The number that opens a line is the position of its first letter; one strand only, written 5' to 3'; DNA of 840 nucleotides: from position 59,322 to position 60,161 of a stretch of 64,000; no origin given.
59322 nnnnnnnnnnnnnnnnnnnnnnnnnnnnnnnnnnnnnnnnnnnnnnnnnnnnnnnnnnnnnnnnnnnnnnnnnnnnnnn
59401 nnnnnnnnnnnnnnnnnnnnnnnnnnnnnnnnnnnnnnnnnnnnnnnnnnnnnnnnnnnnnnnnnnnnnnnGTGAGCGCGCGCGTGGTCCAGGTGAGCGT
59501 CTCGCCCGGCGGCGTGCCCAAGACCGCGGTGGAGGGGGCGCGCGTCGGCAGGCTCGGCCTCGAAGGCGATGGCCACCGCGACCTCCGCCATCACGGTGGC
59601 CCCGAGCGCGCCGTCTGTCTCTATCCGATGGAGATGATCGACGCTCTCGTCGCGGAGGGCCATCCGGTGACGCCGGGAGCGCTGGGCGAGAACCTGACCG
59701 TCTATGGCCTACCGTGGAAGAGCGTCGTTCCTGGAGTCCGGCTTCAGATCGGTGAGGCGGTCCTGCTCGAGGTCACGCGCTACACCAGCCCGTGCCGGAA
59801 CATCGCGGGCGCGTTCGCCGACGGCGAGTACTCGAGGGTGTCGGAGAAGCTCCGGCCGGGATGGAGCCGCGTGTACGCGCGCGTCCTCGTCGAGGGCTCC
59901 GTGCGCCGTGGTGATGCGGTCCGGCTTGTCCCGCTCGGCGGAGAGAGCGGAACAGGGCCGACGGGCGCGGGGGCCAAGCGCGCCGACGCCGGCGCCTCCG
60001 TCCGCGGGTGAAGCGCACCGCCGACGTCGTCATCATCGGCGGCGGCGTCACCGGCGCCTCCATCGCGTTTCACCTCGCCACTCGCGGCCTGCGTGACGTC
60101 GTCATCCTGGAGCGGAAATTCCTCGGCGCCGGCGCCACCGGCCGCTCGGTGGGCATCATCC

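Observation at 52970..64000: Eleven-gene uptake-to-catabolism chain: Liv-type ABC transporter translationally fused to MaoC, OCD-family, MOSC, DAO-family oxidase and hydantoinase A/B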

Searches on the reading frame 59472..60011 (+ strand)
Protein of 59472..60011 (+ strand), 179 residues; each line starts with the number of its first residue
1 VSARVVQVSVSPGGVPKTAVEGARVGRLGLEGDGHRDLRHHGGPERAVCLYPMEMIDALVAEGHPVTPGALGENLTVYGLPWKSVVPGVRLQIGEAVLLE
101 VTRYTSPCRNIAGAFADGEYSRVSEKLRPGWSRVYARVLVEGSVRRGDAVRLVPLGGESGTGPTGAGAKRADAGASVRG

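Call 8: search_protein_families(library=pfam, proteins=[window:59472-60011:+])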
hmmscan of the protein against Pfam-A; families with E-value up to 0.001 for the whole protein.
window:59472-60011:+ (179 aa): 1 family
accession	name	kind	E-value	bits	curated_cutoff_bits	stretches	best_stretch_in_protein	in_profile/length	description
PF03473.23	MOSC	-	1.5e-23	83.6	22.7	1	37-151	1-120/120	MOSC domain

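Call 9: search_protein_families(library=ncbifam, proteins=[window:59472-60011:+])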
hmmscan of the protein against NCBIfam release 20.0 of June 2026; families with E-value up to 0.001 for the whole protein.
window:59472-60011:+ (179 aa): 2 families
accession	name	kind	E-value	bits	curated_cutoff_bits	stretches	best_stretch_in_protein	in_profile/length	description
NF008577.1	PRK11536.1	equivalog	9e-15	54.6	294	1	10-153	17-162/222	6-hydroxyaminopurine reductase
NF011069.0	PRK14499.1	equivalog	2.6e-13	49.8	457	1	2-153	162-306/308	cyclic pyranopterin monophosphate synthase MoaC/MOSC-domain-containing protein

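Call 40: search_solved_structures(query=window:59472-60011:+, max_evalue=0.001, show_alignments=3)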
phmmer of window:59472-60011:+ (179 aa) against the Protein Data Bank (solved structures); distinct sequences matched with E-value up to 0.001: 3.
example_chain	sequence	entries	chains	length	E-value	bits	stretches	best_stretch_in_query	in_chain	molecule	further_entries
5yhh_A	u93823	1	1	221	1.9e-16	63.6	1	14-156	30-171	Uncharacterized conserved protein YiiM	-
5yhi_A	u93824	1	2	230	4.4e-11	46.2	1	11-131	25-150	Protein YiiM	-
1o65_A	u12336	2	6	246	4.9e-11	46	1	11-131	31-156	Hypothetical protein yiiM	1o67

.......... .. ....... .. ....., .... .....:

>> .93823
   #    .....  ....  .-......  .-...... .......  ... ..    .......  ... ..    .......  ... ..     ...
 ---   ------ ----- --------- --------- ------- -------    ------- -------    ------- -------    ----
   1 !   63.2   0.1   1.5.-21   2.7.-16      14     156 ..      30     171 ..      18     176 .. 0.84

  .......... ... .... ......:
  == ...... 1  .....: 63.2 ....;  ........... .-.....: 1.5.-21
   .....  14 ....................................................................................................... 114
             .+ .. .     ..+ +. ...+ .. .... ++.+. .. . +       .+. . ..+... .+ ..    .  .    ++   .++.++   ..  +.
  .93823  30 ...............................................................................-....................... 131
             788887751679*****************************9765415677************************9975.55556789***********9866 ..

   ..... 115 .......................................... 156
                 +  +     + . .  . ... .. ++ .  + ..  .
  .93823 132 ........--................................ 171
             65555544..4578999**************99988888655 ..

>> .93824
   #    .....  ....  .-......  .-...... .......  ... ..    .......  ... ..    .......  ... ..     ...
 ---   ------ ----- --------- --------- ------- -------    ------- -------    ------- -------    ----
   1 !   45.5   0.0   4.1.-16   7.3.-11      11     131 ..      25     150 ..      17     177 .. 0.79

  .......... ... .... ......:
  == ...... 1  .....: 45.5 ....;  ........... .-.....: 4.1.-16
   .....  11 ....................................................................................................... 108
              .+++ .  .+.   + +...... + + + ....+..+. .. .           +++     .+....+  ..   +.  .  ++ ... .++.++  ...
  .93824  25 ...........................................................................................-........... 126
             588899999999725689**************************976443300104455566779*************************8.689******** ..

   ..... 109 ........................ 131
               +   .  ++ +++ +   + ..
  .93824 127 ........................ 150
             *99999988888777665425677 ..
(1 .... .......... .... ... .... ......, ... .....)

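Call 73: search_protein_representatives(protein=window:59472-60011:+)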
Query: 179 residues. Proteins with E-value up to 0.001 (for the whole library): 3651; up to 1e-10: 1178; up to 1e-30: 177. The best 150 are listed.
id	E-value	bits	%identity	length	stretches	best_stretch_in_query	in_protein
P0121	4.5e-63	228.7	69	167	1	2-154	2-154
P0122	3.0e-52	193.4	60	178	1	2-155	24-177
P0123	9.7e-52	191.8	73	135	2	1-70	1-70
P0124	4.1e-51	189.7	55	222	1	2-156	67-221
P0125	5.8e-50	186.0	59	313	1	7-153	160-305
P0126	5.1e-49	182.9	50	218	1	3-175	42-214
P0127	2.8e-48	180.5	58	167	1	3-156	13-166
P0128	5.2e-48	179.6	56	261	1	3-161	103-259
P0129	7.4e-48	179.1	58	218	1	5-153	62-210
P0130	1.8e-47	177.8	53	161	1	1-153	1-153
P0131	1.9e-47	177.8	55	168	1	3-152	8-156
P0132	3.0e-47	177.1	56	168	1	2-154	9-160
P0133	3.8e-47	176.8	55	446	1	3-159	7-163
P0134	8.7e-47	175.6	55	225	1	3-150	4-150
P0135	1.8e-46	174.6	50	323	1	3-155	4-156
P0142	9.9e-45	168.9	57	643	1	1-153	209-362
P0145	5.0e-44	166.6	55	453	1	2-156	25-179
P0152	1.4e-42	161.9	49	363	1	3-163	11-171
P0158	3.6e-41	157.3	52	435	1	3-155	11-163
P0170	3.9e-39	150.7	50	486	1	2-159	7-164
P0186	2.3e-38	148.2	46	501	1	3-152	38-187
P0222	5.3e-36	140.5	51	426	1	5-154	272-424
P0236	1.3e-34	136.0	49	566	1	2-152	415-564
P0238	3.5e-34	134.6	49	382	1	4-154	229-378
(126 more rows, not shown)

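Call 74: search_protein_families(library=pfam, proteins=[P0133, P0145, P0158, P0170, P0236, P0142, P0222, P0238, P0186, P0152], max_evalue=0.00001)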
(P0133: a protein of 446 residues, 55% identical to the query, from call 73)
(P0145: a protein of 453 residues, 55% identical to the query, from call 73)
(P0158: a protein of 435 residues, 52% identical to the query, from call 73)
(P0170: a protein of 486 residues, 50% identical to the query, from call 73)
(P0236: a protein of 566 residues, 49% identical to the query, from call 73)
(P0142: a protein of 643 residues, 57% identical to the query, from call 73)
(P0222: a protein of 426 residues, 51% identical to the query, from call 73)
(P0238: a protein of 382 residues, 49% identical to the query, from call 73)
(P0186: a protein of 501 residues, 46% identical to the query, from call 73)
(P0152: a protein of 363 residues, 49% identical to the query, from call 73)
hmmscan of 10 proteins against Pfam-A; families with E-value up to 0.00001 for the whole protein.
P0133 (446 aa): 1 family
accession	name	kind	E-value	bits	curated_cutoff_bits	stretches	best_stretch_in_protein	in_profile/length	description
PF03473.23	MOSC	-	2.6e-16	60.2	22.7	1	44-155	4-120/120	MOSC domain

P0145 (453 aa): 2 families
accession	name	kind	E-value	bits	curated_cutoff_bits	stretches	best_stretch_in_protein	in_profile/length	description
PF03473.23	MOSC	-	6.7e-17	62.1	22.7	1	62-174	3-120/120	MOSC domain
PF00583.31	Acetyltransf_1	-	6.4e-08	33.3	20.7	1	342-429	24-109/116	Acetyltransferase (GNAT) family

P0158 (435 aa): 1 family
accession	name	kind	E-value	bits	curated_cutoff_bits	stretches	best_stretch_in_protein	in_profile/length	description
PF03473.23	MOSC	-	3.3e-16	59.8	22.7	1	46-159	2-120/120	MOSC domain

P0170 (486 aa): 1 family
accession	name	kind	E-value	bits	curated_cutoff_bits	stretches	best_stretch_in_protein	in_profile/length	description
PF03473.23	MOSC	-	9.7e-16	58.3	22.7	1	44-156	3-120/120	MOSC domain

P0236 (566 aa): 2 families
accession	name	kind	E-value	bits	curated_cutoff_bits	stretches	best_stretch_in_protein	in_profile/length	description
PF03473.23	MOSC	-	1.9e-19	70.3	22.7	1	451-562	2-119/120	MOSC domain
PF12867.12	DinB_2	-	2e-08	35.2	24.8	1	270-397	11-127/128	DinB superfamily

P0142 (643 aa): 4 families
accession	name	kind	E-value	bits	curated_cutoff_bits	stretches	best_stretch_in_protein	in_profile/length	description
PF03473.23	MOSC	-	5.9e-17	62.2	22.7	1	248-360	3-120/120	MOSC domain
PF00583.31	Acetyltransf_1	-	3.6e-12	47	20.7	1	532-616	28-116/116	Acetyltransferase (GNAT) family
PF13508.13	Acetyltransf_7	-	2.2e-06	28.4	27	1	537-597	3-65/84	Acetyltransferase (GNAT) domain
PF13480.13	Acetyltransf_6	-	8e-06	26.5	22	0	488-597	18-132/143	Acetyltransferase (GNAT) domain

P0222 (426 aa): 5 families
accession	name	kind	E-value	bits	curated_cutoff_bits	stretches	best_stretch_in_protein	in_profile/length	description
PF08241.18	Methyltransf_11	-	9.2e-18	65.1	21.2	1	54-144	1-95/95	Methyltransferase domain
PF03473.23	MOSC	-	5.5e-16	59.1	22.7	1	304-421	1-120/120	MOSC domain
PF13649.12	Methyltransf_25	-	5.8e-15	56.2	27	1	53-140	1-97/97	Methyltransferase domain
PF08242.18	Methyltransf_12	-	3.6e-08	34.5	30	1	54-142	1-98/98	Methyltransferase domain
PF13489.12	Methyltransf_23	-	7.9e-06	26.1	27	0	30-150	5-123/164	Methyltransferase domain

P0238 (382 aa): 2 families
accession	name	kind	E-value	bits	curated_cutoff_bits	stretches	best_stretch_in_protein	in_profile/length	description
PF03473.23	MOSC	-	6.7e-16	58.8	22.7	1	264-375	3-120/120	MOSC domain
PF12867.12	DinB_2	-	4.5e-12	47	24.8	1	83-211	8-126/128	DinB superfamily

P0186 (501 aa): 3 families
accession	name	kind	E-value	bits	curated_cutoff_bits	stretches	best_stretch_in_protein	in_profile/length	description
PF03473.23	MOSC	-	9.5e-20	71.3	22.7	1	73-186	1-120/120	MOSC domain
PF25133.1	TYW2_N_2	-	7.1e-14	52.1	27.7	1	230-296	9-74/79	TYW2 N-terminal domain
PF02475.24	TRM5-TYW2_MTfase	-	7.2e-10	39.5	28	1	307-436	1-125/164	TRM5/TYW2 methyltransferase domain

P0152 (363 aa): 1 family
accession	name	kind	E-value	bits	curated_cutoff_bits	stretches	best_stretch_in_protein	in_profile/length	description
PF03473.23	MOSC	-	1.5e-18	67.4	22.7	1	47-159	3-120/120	MOSC domain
